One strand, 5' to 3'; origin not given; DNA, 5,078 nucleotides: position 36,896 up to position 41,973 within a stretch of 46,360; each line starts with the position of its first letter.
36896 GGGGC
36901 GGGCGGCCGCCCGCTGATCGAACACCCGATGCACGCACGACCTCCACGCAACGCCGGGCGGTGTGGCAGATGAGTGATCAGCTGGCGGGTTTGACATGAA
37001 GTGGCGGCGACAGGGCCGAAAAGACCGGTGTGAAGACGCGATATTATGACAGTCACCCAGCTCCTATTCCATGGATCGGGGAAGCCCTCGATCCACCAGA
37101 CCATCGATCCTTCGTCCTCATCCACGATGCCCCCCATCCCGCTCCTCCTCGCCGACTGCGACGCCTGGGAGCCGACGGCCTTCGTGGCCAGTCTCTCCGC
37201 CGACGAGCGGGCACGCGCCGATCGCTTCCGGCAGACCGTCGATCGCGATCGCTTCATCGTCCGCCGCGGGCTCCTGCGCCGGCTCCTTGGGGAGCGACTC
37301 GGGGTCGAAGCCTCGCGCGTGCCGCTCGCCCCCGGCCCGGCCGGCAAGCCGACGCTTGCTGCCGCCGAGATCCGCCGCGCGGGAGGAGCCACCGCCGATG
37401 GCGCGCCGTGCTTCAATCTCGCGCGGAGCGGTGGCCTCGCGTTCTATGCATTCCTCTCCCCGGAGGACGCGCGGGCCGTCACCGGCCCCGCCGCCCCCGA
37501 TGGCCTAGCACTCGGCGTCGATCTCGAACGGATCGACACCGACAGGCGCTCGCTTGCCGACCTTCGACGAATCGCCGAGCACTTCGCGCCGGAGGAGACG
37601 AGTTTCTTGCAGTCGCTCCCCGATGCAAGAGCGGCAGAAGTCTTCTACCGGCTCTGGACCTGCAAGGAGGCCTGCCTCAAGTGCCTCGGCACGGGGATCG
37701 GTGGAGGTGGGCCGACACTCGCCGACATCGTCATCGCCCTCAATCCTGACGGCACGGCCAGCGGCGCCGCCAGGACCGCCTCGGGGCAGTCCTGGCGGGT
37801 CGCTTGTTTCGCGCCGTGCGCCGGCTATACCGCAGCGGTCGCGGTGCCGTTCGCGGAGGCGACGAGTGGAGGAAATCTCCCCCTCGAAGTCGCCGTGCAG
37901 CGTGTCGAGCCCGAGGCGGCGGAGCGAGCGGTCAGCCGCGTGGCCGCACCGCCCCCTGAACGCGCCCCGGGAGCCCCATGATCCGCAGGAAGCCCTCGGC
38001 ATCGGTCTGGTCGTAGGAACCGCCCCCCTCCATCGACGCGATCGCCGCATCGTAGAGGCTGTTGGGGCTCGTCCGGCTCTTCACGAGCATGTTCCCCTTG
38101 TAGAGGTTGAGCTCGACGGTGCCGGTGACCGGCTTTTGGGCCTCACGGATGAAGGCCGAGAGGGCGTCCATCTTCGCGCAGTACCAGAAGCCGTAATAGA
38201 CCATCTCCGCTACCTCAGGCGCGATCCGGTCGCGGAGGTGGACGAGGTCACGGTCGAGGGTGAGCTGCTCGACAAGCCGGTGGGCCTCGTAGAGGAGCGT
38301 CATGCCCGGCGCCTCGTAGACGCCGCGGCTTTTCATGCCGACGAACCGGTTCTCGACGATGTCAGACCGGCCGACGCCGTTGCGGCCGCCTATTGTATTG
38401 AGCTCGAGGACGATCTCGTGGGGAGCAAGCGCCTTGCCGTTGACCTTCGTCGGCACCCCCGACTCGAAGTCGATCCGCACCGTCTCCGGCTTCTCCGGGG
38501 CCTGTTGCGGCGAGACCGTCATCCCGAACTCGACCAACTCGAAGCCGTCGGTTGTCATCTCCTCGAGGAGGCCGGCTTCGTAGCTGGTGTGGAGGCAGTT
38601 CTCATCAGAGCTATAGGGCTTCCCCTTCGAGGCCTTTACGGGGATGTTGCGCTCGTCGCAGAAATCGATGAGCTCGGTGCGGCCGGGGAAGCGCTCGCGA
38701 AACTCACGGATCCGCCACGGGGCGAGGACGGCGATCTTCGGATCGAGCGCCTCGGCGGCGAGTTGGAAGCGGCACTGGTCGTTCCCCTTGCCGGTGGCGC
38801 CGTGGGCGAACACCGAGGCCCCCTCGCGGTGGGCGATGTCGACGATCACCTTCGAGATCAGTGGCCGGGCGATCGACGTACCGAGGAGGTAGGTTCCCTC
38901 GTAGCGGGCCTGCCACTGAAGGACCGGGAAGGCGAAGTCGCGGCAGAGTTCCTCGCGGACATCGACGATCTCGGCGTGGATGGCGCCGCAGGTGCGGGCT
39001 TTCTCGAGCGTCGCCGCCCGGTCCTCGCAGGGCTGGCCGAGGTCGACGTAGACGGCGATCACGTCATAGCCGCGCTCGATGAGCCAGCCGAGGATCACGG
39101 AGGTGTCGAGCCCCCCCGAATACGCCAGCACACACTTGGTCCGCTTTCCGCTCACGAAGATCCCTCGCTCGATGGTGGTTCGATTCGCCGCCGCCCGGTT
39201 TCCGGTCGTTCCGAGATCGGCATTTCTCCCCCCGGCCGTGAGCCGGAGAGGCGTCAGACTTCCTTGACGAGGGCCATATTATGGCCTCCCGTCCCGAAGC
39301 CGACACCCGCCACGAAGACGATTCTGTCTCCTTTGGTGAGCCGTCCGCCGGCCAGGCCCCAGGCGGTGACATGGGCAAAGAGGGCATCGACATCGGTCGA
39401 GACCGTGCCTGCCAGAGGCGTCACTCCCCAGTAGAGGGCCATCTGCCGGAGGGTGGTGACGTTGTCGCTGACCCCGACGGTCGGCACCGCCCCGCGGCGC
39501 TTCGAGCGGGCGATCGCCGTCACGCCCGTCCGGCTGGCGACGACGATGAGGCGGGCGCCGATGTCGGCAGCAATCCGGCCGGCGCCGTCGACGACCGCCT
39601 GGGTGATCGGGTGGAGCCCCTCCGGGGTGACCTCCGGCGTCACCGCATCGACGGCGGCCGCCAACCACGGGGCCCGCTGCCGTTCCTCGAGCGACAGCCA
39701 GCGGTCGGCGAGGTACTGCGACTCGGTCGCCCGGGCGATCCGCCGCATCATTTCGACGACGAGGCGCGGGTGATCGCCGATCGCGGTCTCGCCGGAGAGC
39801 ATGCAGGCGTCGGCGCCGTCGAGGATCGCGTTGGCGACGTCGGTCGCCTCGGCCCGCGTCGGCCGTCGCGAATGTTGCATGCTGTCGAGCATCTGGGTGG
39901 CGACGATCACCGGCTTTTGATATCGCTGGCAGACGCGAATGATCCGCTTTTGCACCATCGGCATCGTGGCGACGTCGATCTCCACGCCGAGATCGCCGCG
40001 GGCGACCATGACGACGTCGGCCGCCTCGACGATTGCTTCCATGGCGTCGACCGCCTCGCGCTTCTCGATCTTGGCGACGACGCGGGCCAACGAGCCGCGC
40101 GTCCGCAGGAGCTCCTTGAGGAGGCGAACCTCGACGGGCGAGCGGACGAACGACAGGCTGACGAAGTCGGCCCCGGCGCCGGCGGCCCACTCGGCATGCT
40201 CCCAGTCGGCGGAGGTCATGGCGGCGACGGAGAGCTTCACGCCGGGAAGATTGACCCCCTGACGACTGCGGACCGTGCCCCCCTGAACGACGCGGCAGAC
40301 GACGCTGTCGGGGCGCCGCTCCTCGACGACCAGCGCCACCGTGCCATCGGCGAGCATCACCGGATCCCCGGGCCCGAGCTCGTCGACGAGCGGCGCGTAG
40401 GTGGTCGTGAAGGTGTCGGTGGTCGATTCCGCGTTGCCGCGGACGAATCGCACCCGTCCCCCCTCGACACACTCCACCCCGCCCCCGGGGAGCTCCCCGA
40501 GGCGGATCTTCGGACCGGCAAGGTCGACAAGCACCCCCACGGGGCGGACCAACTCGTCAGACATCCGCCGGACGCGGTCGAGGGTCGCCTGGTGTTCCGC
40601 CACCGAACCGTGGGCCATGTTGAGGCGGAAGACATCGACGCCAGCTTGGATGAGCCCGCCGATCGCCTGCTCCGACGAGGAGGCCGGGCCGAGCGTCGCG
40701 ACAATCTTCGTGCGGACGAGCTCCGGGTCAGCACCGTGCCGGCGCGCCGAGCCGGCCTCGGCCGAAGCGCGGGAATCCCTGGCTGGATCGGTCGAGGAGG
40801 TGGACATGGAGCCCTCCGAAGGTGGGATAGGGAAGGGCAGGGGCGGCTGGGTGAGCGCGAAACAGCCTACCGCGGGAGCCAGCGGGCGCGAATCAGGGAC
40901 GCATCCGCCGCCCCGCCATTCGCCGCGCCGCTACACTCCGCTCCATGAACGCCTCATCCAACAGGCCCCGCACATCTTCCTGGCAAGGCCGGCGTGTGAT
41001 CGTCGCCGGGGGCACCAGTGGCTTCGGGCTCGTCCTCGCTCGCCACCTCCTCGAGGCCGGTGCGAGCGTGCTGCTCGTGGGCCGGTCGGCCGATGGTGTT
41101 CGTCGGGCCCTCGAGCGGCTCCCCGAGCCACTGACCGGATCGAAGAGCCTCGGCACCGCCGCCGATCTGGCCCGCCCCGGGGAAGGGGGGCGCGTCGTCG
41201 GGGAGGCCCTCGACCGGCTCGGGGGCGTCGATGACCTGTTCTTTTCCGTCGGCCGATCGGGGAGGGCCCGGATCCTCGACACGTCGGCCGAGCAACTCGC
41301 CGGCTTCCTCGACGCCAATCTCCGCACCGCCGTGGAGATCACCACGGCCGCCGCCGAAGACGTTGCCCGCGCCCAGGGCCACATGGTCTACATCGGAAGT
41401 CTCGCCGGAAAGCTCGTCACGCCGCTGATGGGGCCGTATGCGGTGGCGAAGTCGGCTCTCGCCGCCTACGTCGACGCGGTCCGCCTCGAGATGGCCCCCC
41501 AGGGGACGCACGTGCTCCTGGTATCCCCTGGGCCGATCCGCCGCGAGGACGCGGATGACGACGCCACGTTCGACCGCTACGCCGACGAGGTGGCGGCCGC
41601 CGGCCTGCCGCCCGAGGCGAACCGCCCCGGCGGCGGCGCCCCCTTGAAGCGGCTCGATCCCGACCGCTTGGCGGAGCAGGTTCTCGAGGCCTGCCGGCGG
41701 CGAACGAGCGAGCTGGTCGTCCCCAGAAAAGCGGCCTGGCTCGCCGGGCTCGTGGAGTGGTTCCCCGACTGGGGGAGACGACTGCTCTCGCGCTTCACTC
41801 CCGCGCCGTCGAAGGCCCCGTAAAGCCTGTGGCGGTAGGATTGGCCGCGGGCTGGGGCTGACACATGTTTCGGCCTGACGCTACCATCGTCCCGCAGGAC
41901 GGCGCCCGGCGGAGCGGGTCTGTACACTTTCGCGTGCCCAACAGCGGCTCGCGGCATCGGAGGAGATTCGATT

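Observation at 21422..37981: Minimal orphan tetramodular NRPS locus: PPTase <-> NRPS -> coupled membrane protein -> secreted protein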

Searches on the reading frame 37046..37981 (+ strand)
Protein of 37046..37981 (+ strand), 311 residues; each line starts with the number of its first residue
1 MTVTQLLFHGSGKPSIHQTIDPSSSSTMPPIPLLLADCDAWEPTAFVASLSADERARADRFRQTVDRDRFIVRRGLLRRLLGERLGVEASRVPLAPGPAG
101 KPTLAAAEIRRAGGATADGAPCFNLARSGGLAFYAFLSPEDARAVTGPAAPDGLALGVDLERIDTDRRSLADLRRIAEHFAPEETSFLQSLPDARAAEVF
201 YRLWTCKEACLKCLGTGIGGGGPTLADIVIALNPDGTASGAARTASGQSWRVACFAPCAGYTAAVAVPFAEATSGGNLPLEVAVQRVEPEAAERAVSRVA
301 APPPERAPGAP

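Call 3: search_protein_families(library=pfam, proteins=[window:37046-37981:+], max_evalue=0.01)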
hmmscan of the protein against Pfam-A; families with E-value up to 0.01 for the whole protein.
window:37046-37981:+ (311 aa): 2 families
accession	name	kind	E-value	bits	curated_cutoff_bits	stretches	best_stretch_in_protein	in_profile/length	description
PF01648.25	ACPS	-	7.9e-16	58.5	25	1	156-266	2-111/111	4'-phosphopantetheinyl transferase superfamily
PF22624.1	AASDHPPT_N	-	0.00012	22.7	27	1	45-108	12-75/100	4'-phosphopantetheinyl transferase, N-terminal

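Call 9: search_protein_families(library=ncbifam, proteins=[window:37046-37981:+], max_evalue=0.1)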
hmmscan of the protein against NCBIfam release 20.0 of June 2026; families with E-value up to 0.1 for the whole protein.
window:37046-37981:+ (311 aa): 7 families
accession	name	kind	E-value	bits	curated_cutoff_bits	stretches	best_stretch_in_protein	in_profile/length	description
NF042922.1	4PPT_HetI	equivalog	5.6e-34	117.5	370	1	45-268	35-225/235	4'-phosphopantetheinyl transferase HetI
TIGR00556.1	pantethn_trn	domain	1.8e-09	37.8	45.35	1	155-236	4-86/128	phosphopantetheine--protein transferase domain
NF047349.1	4PPT_AusB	equivalog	3.9e-05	23.2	225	1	155-218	100-152/205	aureusimine biosynthesis 4'-phosphopantetheinyl transferase AusB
NF007676.0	PRK10351.1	equivalog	0.0001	21.9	174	1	154-215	86-144/195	4'-phosphopantetheinyl transferase AcpT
NF011254.0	PRK14660.1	equivalog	0.0016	18.5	195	1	157-237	6-85/125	holo-[acyl-carrier-protein] synthase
NF011251.0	PRK14657.1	equivalog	0.0019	18.2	165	1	155-234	4-80/123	holo-[acyl-carrier-protein] synthase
NF011250.0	PRK14656.1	equivalog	0.054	13.6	175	1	174-221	25-70/126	holo-[acyl-carrier-protein] synthase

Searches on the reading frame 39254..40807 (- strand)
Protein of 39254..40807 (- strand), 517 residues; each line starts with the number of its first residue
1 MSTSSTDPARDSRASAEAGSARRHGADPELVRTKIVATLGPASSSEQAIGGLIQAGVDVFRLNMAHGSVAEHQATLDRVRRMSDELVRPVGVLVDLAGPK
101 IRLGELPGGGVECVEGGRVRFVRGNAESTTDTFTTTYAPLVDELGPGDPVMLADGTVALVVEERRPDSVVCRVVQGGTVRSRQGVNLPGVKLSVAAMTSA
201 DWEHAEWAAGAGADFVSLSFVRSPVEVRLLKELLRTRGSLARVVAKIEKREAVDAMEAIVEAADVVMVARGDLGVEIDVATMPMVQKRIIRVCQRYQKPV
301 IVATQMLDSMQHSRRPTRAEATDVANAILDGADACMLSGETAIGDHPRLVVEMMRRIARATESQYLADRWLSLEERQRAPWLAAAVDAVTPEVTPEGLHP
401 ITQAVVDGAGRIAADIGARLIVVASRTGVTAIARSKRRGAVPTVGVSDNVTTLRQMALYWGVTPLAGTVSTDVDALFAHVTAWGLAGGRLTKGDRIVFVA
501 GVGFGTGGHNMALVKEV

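Call 8: search_protein_families(library=pfam, proteins=[window:39254-40807:-], max_evalue=0.001)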
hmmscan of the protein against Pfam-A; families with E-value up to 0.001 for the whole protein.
window:39254-40807:- (517 aa): 2 families
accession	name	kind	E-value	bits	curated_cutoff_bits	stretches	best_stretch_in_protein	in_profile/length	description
PF00224.27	PK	-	2.6e-97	326.3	30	1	32-349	3-326/328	Pyruvate kinase, barrel domain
PF02887.21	PK_C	-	3.3e-22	79.2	28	1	404-514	2-113/114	Pyruvate kinase, alpha/beta domain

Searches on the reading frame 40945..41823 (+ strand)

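Call 8: search_protein_families(library=pfam, proteins=[window:40945-41823:+], max_evalue=0.001)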
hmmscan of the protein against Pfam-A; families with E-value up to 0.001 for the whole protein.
window:40945-41823:+ (292 aa): 3 families
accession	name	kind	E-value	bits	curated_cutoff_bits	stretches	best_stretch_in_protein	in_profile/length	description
PF00106.31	adh_short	-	1.5e-28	100.1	26.6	1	17-199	2-183/195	short chain dehydrogenase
PF13561.12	adh_short_C2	-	4.8e-26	92.2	27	1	24-217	5-195/236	Enoyl-(Acyl carrier protein) reductase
PF08659.16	KR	-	1.5e-09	38.5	22.6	1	18-180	3-164/180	KR domain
